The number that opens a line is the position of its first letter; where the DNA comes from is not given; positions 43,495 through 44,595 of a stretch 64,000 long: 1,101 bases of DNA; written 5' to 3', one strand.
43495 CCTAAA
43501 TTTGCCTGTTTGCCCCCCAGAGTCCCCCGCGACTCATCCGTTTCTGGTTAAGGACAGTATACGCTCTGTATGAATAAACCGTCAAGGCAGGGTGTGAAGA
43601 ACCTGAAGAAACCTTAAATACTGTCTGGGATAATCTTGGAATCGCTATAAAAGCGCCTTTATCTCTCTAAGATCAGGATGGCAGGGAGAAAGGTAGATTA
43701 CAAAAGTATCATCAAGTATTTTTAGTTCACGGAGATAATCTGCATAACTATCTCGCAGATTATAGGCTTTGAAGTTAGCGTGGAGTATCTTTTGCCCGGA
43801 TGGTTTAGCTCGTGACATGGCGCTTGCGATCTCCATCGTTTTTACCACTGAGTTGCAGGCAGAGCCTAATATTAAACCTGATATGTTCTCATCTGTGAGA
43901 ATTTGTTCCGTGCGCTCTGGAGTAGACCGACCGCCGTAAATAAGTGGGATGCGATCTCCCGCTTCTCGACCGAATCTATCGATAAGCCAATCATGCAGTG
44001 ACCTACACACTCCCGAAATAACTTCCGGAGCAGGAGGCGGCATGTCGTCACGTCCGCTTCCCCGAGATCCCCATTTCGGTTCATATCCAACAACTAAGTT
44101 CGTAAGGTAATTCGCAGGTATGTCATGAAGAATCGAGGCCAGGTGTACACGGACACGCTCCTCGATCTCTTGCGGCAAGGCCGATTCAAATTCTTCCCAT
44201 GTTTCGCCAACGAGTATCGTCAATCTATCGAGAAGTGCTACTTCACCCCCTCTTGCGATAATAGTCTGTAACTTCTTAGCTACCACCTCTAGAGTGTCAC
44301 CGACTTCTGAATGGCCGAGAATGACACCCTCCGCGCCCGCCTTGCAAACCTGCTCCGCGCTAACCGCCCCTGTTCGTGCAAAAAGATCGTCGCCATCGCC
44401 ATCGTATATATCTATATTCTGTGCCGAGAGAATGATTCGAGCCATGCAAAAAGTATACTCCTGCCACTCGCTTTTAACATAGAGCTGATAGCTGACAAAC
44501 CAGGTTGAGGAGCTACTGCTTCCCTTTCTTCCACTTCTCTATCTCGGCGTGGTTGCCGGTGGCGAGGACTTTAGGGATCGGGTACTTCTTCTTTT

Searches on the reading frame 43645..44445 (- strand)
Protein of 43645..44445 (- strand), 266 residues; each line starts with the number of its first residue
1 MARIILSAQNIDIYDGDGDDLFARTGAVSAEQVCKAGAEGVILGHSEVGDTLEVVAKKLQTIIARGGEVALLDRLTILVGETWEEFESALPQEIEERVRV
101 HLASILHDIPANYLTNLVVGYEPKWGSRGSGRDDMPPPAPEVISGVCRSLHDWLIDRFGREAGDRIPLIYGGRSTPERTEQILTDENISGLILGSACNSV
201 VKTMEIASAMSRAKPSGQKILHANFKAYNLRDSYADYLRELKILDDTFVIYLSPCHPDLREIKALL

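Call 69: search_protein_families(library=pfam, proteins=[window:43645-44445:-], max_evalue=0.001)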
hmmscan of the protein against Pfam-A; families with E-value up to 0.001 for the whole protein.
window:43645-44445:- (266 aa): 1 family
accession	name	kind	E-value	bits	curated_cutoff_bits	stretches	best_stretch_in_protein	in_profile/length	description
PF00121.24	TIM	-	3.2e-22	79.7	20.1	1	4-209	55-244/245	Triosephosphate isomerase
